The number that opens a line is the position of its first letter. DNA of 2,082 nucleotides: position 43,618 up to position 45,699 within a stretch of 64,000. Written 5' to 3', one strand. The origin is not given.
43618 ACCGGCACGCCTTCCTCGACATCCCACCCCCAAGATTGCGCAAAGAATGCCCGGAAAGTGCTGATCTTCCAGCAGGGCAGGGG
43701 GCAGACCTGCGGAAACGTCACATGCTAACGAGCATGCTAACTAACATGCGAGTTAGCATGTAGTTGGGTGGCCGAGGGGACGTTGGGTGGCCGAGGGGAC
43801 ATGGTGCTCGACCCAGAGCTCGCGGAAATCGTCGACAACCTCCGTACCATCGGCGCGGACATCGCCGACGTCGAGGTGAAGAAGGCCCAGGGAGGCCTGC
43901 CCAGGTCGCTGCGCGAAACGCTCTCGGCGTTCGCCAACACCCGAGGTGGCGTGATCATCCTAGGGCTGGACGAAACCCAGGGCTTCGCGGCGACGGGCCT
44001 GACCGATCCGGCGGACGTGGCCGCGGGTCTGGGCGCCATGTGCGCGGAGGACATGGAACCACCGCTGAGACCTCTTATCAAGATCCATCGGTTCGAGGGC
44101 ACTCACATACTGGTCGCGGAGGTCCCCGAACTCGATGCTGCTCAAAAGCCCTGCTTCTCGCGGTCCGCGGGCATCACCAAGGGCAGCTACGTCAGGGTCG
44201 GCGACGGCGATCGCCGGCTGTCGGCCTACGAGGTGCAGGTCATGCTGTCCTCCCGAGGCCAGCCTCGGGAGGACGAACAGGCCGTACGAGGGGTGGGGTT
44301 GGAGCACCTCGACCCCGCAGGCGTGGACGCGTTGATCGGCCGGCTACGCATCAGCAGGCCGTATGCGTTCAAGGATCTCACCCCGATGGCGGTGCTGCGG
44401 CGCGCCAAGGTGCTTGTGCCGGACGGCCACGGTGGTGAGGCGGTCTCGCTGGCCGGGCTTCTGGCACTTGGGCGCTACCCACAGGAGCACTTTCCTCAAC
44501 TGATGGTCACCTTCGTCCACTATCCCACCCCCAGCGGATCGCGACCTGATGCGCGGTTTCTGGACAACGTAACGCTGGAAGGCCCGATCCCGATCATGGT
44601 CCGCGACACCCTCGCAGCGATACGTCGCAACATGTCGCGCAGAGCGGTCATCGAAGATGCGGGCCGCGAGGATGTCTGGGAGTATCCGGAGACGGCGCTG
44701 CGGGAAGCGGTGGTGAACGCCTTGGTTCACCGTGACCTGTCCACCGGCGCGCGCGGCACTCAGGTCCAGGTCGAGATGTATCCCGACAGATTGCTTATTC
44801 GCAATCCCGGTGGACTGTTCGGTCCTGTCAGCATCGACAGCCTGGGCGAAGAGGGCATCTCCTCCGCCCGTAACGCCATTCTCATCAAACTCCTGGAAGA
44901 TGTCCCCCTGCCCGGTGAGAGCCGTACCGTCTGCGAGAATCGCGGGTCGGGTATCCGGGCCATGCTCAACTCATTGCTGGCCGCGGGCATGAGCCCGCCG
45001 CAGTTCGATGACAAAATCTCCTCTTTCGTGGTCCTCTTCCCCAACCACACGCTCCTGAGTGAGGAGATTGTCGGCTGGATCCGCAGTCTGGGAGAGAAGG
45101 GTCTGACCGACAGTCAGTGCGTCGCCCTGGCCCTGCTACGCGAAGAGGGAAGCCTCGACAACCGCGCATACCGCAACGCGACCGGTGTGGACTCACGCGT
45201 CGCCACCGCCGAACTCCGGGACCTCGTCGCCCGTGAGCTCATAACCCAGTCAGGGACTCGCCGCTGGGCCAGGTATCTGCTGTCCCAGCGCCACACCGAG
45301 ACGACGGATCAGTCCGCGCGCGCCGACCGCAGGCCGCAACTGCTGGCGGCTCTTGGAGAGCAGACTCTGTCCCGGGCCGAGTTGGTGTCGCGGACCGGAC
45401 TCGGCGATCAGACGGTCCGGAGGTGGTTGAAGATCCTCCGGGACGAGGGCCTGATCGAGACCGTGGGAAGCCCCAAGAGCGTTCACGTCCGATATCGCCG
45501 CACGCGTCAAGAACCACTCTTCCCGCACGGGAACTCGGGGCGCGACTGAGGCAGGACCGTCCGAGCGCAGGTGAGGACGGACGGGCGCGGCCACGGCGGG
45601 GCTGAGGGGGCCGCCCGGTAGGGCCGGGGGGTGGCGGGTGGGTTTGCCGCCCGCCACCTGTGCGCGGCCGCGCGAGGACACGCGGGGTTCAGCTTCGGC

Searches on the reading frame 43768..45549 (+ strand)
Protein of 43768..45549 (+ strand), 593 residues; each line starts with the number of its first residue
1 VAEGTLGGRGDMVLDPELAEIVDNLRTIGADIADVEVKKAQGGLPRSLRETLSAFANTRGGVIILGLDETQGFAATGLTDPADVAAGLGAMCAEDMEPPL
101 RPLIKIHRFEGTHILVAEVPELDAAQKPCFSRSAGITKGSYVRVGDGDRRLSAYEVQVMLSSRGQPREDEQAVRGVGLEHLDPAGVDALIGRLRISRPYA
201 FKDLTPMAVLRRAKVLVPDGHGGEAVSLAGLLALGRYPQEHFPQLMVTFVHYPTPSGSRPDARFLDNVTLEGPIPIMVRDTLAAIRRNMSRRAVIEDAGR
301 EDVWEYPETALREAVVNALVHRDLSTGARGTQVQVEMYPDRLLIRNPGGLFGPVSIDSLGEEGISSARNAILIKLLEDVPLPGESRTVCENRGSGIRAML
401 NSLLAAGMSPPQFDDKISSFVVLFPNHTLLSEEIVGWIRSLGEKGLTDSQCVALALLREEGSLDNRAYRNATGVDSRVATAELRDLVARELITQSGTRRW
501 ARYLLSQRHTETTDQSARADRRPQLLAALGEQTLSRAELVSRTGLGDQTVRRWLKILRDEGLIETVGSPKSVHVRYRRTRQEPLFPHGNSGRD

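Call 6: search_protein_families(library=pfam, proteins=[window:43768-45549:+], max_evalue=0.01)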
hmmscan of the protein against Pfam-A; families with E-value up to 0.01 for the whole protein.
window:43768-45549:+ (593 aa): 11 families
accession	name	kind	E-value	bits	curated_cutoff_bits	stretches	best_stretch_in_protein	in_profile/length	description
PF13749.12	HATPase_c_4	-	5.7e-23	81.2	26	1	330-424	1-89/89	Putative ATP-dependent DNA helicase recG C-terminal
PF04326.19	SLFN_AlbA_2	-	2.6e-12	47.7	25.3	1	35-151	5-117/118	Schlafen, AlbA_2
PF25213.1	HVO_A0261_N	-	4.9e-07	30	35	1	513-567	4-58/86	HVO_A0261 N-terminal domain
PF12802.13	MarR_2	-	2.1e-05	25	27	1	524-570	9-57/61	MarR family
PF01022.26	HTH_5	-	0.00029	21.1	22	1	522-564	4-46/47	Bacterial regulatory protein, arsR family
PF01047.28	MarR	-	0.0015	18.9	24.6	0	526-564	12-48/59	MarR family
PF17782.7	DprA_WH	-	0.0019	18.6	22.9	0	512-554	4-46/61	DprA winged helix domain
PF22168.2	DIP2311-like_C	-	0.002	18.8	27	0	451-505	8-62/63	Transcriptional regulator DIP2311-like, C-terminal domain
PF12840.13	HTH_20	-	0.0021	18.4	27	1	525-566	9-51/51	Helix-turn-helix domain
PF13545.12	HTH_Crp_2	-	0.0024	18.3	27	1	499-567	2-56/70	Crp-like helix-turn-helix domain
PF13518.12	HTH_28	-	0.0068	16.9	25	0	528-562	9-41/52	Helix-turn-helix domain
